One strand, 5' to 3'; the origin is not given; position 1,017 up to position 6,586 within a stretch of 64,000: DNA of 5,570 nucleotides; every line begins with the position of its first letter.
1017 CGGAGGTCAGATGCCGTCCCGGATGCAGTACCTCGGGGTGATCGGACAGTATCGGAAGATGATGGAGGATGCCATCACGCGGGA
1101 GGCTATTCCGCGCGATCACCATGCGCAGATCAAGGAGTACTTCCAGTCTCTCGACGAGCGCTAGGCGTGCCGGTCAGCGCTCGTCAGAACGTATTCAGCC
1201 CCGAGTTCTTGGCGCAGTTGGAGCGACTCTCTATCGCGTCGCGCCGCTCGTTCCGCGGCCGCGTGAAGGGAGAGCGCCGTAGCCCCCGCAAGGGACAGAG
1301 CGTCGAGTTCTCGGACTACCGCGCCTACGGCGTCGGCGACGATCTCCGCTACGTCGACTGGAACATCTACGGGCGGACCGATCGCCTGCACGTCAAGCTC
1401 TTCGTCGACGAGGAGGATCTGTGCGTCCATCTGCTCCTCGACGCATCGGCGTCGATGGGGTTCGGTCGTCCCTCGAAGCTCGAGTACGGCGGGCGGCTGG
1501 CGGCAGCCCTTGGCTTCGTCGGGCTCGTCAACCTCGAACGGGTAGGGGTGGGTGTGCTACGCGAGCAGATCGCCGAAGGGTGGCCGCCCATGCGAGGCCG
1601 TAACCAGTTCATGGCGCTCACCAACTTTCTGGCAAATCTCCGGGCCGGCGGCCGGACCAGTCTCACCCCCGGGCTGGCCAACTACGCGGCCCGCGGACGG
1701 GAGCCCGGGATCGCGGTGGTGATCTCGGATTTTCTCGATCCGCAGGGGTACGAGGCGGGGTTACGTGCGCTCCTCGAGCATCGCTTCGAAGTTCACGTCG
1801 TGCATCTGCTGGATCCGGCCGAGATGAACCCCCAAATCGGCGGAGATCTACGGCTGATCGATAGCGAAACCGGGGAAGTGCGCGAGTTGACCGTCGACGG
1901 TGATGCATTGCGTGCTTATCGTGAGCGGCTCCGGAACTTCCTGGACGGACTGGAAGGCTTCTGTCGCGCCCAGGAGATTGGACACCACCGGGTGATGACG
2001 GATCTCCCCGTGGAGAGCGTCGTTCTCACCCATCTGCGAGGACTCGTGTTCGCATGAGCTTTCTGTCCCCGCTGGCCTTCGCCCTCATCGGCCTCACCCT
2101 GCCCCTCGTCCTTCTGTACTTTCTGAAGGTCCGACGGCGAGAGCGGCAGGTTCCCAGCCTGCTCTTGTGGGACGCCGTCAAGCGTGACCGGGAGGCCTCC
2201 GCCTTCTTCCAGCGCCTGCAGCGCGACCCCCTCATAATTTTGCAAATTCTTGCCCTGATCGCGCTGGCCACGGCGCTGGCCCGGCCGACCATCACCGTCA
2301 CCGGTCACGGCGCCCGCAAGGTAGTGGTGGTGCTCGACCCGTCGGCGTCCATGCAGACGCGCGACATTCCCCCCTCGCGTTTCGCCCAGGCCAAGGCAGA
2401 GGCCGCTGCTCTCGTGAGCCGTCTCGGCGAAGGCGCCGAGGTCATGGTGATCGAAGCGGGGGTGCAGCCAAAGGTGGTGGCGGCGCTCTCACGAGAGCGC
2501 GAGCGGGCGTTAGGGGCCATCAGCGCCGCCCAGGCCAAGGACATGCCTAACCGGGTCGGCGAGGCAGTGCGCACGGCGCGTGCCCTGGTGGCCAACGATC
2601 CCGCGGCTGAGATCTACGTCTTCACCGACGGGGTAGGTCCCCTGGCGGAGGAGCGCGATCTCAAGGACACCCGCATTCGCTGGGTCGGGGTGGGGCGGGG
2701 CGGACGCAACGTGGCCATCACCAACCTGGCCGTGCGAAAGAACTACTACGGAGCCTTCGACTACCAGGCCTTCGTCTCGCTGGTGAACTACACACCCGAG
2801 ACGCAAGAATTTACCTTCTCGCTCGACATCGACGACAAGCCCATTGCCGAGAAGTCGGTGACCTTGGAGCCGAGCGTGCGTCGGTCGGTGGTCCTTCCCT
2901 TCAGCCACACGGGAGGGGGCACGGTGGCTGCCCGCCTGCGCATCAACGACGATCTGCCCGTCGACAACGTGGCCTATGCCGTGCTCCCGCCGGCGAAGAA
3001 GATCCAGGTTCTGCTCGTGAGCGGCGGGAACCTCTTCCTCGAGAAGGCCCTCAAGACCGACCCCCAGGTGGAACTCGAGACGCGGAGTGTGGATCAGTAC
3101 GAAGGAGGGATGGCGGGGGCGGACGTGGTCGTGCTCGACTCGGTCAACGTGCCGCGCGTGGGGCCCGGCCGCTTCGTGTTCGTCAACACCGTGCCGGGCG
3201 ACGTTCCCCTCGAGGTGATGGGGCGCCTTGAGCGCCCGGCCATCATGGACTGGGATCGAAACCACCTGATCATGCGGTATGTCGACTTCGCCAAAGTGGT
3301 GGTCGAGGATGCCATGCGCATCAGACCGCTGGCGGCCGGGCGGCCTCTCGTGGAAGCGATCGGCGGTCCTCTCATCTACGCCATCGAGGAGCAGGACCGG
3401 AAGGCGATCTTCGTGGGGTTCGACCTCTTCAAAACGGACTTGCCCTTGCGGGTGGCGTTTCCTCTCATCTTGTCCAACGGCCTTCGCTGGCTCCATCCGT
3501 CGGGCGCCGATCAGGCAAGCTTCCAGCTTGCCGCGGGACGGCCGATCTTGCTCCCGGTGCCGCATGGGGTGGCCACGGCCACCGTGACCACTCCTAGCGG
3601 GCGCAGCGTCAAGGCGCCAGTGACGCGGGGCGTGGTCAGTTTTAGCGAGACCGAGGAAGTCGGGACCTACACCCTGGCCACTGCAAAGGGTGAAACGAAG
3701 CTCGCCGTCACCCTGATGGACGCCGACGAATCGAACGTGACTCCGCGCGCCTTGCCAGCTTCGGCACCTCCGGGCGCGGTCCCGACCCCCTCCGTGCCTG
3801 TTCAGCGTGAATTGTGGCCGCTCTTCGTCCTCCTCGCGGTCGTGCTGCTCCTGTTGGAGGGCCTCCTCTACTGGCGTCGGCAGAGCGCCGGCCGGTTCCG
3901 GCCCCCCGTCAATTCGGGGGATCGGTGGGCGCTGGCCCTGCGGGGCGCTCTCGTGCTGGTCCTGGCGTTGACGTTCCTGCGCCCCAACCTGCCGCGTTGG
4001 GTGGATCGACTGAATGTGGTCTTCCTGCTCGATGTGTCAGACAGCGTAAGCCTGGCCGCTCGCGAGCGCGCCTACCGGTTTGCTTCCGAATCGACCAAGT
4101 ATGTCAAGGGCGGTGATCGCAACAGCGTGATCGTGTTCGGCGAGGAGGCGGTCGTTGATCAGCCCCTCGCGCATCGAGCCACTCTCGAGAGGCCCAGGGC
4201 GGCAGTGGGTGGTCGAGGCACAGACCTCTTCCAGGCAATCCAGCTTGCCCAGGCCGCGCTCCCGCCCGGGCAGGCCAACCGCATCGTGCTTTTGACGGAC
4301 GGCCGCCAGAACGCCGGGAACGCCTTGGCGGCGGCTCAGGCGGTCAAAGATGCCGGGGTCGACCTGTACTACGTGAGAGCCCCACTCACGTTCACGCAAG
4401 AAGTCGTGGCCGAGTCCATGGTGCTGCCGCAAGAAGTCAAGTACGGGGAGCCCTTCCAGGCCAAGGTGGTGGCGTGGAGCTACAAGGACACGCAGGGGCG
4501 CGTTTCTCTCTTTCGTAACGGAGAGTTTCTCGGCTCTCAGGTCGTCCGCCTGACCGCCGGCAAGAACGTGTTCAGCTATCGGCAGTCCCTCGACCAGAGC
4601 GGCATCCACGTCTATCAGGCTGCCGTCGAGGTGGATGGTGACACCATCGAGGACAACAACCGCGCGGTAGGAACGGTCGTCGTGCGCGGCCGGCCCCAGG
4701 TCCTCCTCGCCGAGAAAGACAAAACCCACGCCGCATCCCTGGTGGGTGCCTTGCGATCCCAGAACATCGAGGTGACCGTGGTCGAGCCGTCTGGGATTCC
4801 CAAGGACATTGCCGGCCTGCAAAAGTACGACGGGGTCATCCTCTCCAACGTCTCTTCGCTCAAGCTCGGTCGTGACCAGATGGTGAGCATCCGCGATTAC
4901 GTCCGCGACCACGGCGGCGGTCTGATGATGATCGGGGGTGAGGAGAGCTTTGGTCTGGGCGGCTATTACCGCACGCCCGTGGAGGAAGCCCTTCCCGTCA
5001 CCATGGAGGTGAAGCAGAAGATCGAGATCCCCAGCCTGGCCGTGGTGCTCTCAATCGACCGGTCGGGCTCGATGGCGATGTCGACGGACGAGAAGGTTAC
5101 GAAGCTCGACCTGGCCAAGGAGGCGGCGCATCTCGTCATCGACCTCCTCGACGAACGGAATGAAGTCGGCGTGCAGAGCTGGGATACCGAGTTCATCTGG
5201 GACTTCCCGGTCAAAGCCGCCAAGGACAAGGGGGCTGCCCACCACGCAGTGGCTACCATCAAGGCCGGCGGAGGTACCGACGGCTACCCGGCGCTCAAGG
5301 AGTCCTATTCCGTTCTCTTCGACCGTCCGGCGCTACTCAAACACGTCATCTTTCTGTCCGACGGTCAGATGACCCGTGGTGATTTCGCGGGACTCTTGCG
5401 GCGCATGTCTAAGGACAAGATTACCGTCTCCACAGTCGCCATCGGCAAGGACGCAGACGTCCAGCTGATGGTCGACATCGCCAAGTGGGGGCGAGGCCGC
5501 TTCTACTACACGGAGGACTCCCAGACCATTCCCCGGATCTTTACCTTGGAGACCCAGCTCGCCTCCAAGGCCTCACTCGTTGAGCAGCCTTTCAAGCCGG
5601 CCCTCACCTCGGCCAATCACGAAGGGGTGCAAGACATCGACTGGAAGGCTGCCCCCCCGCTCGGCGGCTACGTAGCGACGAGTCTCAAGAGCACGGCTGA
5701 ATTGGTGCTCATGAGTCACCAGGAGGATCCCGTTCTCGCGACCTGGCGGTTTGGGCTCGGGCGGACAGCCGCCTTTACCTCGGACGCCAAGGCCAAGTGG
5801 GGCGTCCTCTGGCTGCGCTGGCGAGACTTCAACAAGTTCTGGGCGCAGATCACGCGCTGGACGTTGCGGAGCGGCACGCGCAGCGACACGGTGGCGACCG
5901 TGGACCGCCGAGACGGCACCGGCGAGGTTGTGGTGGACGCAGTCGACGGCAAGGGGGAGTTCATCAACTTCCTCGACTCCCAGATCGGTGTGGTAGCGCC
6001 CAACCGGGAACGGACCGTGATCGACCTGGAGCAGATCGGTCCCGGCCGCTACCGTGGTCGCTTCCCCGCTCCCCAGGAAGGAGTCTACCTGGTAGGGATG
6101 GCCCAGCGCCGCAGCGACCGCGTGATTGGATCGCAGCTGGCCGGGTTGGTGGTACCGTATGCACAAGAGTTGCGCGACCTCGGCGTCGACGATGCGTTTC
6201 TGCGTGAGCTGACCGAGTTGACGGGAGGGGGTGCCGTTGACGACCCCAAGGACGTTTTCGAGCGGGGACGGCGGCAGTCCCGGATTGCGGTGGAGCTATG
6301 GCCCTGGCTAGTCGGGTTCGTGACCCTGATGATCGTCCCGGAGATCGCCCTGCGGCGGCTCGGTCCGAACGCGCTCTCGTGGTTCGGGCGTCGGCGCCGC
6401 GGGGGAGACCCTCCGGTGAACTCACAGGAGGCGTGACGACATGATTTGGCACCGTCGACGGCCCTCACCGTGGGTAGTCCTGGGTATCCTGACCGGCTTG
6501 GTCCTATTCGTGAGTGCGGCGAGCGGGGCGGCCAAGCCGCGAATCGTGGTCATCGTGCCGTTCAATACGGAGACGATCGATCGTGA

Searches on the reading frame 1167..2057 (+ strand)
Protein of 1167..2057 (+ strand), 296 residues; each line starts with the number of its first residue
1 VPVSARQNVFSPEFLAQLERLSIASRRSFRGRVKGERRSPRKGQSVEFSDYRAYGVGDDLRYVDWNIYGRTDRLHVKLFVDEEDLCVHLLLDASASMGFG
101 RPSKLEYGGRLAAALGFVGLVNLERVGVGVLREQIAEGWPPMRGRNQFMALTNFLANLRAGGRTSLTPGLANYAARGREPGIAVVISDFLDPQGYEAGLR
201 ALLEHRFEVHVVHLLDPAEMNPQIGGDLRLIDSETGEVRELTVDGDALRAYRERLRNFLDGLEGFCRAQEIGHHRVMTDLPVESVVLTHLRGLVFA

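Call 55: search_protein_families(library=pfam, proteins=[window:1167-2057:+], max_evalue=0.0001)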
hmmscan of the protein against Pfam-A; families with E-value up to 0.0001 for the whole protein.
window:1167-2057:+ (296 aa): 1 family
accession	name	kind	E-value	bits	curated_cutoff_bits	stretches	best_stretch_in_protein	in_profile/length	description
PF01882.25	DUF58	-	2.4e-37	128.7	23.4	1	50-250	1-204/216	Protein of unknown function DUF58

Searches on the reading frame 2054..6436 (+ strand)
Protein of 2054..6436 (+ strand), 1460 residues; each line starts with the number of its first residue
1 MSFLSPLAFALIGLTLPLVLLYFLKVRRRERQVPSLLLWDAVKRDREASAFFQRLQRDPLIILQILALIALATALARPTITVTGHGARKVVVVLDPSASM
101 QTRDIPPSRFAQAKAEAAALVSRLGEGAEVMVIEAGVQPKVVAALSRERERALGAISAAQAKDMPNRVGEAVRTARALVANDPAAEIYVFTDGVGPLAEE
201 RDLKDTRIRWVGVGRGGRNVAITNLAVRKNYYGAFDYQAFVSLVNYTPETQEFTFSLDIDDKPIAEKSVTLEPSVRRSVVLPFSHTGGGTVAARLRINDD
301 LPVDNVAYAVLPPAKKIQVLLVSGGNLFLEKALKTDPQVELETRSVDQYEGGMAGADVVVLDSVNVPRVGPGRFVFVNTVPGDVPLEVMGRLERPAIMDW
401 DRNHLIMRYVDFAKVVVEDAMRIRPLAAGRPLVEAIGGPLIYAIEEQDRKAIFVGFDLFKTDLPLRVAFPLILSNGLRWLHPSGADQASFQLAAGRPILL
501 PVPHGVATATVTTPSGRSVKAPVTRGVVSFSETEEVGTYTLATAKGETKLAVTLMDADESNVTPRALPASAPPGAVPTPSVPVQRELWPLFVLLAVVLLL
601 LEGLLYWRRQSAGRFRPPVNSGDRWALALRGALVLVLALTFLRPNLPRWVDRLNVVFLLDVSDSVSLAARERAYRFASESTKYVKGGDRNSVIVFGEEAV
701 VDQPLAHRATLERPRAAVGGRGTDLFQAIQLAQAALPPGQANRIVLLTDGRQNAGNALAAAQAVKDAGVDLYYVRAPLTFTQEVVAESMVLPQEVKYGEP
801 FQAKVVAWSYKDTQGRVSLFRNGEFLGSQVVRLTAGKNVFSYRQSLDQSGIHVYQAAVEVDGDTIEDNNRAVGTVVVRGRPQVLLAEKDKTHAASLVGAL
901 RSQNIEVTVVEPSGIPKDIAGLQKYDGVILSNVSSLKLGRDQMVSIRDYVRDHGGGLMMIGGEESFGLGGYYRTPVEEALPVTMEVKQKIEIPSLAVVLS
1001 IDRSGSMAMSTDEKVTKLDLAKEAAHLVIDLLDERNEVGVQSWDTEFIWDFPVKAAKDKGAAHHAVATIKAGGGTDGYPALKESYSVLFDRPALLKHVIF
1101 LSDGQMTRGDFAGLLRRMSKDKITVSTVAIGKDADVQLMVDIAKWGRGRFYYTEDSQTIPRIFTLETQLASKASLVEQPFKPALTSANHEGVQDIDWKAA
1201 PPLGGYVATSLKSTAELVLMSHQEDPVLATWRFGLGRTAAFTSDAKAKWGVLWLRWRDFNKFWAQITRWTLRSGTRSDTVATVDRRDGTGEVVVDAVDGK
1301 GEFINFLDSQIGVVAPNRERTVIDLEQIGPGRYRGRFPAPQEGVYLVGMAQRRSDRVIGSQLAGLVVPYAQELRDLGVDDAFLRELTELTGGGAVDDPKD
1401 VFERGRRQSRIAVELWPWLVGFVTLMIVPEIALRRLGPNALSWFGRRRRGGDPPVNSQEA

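Call 55: search_protein_families(library=pfam, proteins=[window:2054-6436:+], max_evalue=0.0001)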
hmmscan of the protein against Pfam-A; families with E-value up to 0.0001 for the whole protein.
window:2054-6436:+ (1460 aa): 6 families
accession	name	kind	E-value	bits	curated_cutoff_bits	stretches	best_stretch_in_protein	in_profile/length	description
PF13519.12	VWA_2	-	1.8e-38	131.9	27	3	90-193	1-106/107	von Willebrand factor type A domain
PF00092.34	VWA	-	5.8e-30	105.2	23.8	2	997-1163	2-172/174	von Willebrand factor type A domain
PF07090.17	GATase1_like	-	1e-18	68.3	27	2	1179-1269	153-244/247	Putative glutamine amidotransferase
PF07584.16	BatA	-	3.3e-14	53.5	25.9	1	1-78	1-77/77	Aerotolerance regulator N-terminal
PF13768.12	VWA_3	-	1.1e-11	45.5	27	1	997-1150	3-153/155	von Willebrand factor type A domain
PF24157.1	DUF7408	-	1.2e-06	29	27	0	896-964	13-76/174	Domain of unknown function (DUF7408)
